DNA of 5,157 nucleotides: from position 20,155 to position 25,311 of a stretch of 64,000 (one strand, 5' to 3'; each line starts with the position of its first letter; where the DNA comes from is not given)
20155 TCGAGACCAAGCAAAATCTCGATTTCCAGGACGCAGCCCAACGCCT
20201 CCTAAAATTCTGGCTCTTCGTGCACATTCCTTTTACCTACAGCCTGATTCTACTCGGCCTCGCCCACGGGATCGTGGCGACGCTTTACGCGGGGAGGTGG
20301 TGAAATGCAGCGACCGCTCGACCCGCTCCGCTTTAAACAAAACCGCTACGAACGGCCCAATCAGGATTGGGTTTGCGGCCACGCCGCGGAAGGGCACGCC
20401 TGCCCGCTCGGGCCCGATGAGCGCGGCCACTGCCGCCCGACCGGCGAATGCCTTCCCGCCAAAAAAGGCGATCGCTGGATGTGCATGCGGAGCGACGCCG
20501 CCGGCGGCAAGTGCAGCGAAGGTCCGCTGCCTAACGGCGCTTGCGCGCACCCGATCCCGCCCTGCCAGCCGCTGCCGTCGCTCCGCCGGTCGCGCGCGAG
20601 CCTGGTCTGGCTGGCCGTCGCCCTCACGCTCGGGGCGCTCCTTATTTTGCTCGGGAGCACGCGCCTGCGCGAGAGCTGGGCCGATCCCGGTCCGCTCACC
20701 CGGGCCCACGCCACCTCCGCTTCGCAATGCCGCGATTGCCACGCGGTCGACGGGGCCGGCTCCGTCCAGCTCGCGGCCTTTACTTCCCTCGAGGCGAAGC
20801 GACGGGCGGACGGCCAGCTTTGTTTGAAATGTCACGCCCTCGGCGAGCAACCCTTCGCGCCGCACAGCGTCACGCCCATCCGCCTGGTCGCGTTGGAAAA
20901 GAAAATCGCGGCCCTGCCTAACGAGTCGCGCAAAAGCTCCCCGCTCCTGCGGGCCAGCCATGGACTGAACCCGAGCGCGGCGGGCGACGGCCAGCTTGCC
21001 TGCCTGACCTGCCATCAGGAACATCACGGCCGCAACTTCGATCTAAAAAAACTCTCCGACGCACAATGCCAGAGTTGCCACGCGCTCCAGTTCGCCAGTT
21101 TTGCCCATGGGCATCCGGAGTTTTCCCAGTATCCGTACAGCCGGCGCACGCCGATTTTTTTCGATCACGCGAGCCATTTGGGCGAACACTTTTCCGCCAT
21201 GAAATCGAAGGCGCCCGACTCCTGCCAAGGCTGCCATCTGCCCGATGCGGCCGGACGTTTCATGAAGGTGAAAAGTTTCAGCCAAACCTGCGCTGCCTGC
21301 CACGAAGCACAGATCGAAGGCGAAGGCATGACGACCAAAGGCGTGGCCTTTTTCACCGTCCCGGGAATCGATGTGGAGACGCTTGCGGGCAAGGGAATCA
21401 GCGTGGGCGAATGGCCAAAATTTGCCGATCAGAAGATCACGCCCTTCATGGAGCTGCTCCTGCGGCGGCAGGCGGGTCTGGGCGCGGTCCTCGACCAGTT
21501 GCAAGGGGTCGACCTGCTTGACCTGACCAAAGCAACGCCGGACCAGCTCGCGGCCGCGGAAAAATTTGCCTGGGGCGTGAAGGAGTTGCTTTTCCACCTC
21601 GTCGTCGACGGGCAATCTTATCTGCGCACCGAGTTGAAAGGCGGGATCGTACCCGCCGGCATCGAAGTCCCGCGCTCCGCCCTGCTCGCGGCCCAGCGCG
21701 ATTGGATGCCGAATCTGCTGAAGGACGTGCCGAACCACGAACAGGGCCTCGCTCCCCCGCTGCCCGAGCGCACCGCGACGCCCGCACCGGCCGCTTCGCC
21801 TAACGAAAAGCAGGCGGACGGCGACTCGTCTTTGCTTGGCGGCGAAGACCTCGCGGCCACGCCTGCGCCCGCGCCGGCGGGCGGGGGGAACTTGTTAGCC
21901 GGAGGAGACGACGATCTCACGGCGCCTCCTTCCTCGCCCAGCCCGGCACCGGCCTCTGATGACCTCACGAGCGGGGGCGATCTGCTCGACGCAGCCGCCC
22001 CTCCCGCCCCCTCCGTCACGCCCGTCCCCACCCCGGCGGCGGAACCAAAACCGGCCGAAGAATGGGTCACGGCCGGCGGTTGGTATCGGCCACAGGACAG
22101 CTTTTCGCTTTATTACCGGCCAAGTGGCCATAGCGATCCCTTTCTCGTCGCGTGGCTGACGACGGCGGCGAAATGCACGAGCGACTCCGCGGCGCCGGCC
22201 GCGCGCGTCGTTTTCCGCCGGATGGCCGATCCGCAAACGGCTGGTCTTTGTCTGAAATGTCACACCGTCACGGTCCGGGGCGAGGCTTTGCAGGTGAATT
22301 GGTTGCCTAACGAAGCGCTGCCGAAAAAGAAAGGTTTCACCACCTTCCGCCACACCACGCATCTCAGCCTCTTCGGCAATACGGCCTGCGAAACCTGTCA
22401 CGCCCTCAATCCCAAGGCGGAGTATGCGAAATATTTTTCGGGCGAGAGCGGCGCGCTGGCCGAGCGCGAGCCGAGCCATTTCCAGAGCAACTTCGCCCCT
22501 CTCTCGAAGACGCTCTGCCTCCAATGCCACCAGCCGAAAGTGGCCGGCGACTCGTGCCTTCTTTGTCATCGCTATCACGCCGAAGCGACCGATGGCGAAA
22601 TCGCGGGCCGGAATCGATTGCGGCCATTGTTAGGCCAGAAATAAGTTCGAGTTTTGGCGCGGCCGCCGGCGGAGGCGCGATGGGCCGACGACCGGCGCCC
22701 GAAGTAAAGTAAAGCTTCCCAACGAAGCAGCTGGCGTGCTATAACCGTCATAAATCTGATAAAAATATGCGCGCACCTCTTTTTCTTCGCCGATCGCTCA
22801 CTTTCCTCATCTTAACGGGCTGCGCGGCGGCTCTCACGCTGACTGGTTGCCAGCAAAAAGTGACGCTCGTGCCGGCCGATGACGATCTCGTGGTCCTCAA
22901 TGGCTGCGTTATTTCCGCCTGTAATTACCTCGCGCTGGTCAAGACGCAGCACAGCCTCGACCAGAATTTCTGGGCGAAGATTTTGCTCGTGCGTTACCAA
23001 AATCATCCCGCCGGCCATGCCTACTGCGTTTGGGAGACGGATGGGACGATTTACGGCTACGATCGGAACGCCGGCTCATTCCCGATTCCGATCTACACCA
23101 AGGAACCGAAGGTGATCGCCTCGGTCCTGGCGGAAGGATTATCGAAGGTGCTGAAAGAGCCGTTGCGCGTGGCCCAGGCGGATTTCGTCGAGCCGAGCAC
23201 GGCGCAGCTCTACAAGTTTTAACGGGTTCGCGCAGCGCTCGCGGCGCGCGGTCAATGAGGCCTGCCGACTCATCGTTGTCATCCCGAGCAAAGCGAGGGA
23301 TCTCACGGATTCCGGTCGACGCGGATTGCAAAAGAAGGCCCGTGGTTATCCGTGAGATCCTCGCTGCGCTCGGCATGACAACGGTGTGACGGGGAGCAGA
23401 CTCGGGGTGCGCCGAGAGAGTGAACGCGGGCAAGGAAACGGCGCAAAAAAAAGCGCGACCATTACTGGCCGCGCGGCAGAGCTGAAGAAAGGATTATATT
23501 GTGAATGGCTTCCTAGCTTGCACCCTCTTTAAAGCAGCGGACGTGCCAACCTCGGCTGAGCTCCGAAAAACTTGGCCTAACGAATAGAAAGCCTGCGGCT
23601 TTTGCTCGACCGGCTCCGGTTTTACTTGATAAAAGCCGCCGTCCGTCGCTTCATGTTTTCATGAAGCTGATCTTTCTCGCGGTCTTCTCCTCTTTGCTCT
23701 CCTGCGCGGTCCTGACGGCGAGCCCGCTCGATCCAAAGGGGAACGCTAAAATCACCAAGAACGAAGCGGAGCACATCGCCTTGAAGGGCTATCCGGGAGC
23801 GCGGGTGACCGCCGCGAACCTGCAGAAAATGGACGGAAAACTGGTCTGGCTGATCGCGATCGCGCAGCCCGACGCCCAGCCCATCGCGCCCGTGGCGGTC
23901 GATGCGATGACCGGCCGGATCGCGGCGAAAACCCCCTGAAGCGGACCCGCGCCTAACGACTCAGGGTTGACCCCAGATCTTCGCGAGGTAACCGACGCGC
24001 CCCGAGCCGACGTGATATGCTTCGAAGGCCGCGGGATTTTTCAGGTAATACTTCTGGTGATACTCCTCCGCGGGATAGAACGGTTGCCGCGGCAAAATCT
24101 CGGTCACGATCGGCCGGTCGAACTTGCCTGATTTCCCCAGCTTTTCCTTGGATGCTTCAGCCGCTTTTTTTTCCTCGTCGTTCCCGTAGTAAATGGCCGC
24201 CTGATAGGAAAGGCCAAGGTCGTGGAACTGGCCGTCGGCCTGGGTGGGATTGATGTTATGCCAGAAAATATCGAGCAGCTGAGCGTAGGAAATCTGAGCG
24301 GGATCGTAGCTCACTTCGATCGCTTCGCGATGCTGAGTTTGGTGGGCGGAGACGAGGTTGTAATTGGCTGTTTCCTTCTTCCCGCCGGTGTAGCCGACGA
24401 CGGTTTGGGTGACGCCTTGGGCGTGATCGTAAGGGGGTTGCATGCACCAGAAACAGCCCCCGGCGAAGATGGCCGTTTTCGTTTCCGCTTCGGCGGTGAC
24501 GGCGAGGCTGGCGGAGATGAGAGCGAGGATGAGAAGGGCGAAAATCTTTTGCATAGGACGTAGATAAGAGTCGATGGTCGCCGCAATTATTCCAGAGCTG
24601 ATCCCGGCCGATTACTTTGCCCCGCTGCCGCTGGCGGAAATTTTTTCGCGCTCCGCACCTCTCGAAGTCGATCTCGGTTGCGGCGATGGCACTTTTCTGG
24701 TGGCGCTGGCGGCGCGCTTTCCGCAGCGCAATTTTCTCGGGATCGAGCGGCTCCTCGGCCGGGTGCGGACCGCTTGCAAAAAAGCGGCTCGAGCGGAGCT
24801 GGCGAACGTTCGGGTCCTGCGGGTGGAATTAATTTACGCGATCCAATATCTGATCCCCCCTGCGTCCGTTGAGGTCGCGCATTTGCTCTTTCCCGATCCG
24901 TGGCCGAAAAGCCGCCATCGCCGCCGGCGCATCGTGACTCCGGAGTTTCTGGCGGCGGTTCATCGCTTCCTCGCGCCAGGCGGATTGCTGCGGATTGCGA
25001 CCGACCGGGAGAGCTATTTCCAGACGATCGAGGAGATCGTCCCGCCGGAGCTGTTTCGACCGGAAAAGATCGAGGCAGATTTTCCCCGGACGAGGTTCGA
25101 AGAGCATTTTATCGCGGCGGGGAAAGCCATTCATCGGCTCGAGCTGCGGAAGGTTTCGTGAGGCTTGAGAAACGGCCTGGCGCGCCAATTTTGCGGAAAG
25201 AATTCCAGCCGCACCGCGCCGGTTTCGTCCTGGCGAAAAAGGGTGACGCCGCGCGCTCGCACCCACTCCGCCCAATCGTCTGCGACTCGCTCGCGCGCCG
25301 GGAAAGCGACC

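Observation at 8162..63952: Hyper-abundant dispersed word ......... (core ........): candidate DNA-uptake-signal-like genome signature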

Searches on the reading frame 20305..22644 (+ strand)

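Call 10: search_protein_families(library=ncbifam, proteins=[window:20305-22644:+])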
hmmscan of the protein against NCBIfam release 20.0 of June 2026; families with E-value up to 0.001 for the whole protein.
window:20305-22644:+ (779 aa): 1 family
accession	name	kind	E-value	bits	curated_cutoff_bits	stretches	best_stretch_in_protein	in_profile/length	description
NF045722.1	c3_cytochr_TmcA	equivalog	0.00034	20.5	114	0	279-340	39-94/125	acidic tetraheme cytochrome c3 TmcA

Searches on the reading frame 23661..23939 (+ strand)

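Call 46: search_protein_families(library=pfam, proteins=[window:23661-23939:+], max_evalue=0.001)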
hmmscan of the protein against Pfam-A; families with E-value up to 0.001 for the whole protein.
window:23661-23939:+ (92 aa): 1 family
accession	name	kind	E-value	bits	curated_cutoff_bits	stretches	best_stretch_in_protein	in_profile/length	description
PF03413.25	PepSY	-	1.7e-06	28.7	24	1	30-88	1-57/60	Peptidase propeptide and YPEB domain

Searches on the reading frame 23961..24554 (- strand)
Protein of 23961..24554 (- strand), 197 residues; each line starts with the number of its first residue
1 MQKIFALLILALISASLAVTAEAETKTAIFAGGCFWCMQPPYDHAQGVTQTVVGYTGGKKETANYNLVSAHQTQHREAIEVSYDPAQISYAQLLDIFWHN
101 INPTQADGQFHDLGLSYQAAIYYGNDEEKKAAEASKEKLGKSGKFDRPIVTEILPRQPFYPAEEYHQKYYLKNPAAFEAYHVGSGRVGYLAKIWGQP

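Call 46: search_protein_families(library=pfam, proteins=[window:23961-24554:-], max_evalue=0.001)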
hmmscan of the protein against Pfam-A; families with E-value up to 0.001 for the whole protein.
window:23961-24554:- (197 aa): 1 family
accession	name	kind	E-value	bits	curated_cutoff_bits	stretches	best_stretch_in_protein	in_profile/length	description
PF01625.27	PMSR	-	3.9e-58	196.5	23.7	1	27-177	1-151/153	Peptide methionine sulfoxide reductase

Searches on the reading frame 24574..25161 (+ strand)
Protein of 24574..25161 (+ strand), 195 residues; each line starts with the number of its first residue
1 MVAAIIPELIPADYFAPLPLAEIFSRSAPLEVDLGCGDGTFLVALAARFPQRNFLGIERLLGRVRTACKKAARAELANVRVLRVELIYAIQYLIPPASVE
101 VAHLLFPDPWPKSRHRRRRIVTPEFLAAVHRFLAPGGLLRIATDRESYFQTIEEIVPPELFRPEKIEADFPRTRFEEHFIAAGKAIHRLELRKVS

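Call 46: search_protein_families(library=pfam, proteins=[window:24574-25161:+], max_evalue=0.001)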
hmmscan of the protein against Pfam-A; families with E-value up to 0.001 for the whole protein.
window:24574-25161:+ (195 aa): 4 families
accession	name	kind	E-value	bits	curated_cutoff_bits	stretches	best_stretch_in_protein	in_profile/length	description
PF02390.23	Methyltransf_4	-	2.3e-38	131.8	24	1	28-187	2-171/173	Putative methyltransferase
PF13649.12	Methyltransf_25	-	2.5e-06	28.5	27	1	32-137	2-97/97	Methyltransferase domain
PF08242.18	Methyltransf_12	-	1.1e-05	26.5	30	1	32-86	1-55/98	Methyltransferase domain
PF13847.12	Methyltransf_31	-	5.3e-05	23.4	27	1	32-85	8-62/145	Methyltransferase domain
